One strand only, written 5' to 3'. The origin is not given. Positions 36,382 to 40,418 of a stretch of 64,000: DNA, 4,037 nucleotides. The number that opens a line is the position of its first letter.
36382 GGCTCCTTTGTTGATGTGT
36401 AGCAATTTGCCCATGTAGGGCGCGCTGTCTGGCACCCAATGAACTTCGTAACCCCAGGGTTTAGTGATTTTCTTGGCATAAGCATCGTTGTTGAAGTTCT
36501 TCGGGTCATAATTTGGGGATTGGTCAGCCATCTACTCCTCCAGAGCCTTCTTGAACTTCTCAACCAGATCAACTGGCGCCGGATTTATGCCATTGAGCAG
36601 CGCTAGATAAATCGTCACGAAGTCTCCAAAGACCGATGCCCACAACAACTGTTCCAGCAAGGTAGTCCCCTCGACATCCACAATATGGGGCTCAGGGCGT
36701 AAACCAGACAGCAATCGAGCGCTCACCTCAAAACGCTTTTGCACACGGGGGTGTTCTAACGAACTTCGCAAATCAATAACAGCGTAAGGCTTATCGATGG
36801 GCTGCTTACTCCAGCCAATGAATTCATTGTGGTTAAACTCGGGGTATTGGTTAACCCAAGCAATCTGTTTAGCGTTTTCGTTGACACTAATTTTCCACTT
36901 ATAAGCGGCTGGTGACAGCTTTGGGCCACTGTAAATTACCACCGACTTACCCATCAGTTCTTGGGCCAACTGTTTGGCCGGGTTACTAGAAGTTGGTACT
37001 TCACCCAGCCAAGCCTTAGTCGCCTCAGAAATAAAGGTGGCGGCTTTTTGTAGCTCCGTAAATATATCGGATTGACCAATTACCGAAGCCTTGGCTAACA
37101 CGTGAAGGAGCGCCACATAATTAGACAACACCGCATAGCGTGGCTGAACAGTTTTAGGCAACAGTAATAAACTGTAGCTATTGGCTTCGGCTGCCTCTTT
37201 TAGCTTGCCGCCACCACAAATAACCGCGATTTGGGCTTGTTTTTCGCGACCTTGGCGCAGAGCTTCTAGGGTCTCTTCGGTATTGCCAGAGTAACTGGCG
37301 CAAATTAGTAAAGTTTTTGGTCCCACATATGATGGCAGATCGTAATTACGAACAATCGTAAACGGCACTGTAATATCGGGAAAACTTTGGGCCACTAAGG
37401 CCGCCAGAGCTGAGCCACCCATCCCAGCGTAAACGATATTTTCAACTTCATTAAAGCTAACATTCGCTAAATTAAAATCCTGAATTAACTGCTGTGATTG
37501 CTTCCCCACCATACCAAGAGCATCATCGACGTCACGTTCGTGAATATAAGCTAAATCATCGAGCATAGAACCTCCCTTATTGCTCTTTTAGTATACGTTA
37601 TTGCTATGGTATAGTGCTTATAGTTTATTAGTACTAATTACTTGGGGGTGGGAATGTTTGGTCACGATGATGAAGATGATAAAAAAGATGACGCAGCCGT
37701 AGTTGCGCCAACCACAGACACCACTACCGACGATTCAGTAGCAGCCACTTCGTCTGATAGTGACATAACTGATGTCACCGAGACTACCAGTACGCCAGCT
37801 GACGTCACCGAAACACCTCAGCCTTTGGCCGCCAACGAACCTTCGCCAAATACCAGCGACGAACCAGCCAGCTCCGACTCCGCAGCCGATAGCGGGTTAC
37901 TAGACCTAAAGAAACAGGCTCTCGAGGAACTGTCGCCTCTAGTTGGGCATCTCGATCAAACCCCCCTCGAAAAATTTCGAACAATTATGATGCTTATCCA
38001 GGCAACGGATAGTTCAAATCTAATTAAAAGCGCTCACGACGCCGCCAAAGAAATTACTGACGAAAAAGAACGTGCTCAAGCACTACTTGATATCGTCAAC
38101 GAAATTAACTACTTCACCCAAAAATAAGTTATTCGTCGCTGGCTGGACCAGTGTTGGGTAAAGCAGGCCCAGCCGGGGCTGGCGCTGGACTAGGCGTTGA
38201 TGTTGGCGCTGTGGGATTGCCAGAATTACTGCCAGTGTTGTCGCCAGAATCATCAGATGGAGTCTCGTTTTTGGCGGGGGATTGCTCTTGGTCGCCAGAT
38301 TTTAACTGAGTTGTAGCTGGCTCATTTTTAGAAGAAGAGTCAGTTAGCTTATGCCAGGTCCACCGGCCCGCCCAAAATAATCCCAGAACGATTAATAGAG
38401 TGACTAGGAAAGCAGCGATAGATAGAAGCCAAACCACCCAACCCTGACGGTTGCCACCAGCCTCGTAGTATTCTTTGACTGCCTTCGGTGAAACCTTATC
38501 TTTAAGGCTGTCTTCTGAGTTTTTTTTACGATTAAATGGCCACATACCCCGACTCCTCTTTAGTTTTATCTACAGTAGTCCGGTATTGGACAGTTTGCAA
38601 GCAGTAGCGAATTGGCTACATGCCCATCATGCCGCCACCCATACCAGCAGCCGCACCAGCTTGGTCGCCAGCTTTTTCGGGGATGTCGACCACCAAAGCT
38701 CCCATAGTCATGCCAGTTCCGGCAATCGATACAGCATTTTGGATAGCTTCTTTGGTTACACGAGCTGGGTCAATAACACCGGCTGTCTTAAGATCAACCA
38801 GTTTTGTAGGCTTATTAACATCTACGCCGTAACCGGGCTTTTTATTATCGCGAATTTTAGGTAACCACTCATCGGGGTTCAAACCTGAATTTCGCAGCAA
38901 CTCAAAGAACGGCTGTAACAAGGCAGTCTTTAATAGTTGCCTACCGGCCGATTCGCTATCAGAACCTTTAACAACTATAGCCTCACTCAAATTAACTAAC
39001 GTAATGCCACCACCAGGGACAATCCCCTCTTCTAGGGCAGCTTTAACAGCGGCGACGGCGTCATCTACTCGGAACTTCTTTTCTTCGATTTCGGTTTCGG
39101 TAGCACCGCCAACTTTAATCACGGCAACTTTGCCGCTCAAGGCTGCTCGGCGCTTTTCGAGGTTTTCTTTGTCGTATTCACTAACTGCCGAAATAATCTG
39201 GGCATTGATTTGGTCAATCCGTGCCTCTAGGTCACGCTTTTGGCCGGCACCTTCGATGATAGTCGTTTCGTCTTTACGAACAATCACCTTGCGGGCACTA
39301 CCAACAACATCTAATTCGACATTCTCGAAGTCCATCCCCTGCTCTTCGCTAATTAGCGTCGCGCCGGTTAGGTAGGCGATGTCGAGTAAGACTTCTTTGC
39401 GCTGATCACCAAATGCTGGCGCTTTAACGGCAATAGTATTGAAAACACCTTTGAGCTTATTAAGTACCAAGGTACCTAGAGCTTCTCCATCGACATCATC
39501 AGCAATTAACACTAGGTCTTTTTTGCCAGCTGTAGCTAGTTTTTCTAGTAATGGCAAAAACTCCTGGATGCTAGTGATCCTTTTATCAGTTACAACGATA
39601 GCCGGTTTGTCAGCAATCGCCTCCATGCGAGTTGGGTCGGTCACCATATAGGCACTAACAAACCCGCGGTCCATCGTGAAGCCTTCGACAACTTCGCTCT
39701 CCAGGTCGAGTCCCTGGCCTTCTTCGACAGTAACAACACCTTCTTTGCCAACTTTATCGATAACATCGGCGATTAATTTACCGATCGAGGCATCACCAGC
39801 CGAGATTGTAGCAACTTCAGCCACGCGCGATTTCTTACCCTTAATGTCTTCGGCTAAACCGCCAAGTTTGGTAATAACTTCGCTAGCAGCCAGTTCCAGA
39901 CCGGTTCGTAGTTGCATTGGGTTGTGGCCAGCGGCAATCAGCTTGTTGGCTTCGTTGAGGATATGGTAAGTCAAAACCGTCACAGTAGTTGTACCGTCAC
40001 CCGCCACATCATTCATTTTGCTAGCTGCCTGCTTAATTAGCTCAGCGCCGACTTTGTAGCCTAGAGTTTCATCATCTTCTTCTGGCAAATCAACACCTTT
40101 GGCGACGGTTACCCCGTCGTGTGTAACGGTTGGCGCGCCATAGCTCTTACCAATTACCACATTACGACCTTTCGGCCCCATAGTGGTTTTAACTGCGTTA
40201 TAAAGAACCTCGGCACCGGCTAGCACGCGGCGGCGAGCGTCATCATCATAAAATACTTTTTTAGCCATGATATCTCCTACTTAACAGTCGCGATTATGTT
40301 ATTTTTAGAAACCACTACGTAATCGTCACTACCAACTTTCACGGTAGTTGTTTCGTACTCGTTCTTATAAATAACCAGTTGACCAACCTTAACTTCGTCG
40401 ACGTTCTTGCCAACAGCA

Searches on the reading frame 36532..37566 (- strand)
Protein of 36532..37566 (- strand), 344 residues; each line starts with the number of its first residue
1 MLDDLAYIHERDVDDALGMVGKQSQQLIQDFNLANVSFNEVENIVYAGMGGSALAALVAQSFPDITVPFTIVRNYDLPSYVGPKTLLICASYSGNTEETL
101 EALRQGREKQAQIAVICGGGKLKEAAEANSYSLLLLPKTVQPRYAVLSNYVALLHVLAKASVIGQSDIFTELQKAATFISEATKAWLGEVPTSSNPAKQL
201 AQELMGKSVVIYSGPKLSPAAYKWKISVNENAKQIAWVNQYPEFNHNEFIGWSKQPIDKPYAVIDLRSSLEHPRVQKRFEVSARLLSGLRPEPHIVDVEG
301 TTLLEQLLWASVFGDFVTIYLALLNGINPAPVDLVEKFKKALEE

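Call 103: search_protein_families(library=pfam, proteins=[window:36532-37566:-], max_evalue=0.01)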
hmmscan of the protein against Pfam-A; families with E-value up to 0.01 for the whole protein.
window:36532-37566:- (344 aa): 2 families
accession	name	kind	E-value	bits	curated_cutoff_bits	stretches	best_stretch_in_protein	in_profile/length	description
PF10432.14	bact-PGI_C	-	1.1e-42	145.9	24.5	1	194-342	2-151/151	Bacterial phospho-glucose isomerase C-terminal SIS domain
PF01380.27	SIS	-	9.8e-07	29.1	25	1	40-133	4-102/131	SIS domain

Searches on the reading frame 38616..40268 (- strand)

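Call 103: search_protein_families(library=pfam, proteins=[window:38616-40268:-], max_evalue=0.01)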
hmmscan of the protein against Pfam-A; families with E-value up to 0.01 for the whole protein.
window:38616-40268:- (550 aa): 1 family
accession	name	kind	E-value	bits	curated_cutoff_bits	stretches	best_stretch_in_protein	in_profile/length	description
PF00118.29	Cpn60_TCP1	-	1.3e-65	222.5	34.3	1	22-526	1-486/490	TCP-1/cpn60 chaperonin family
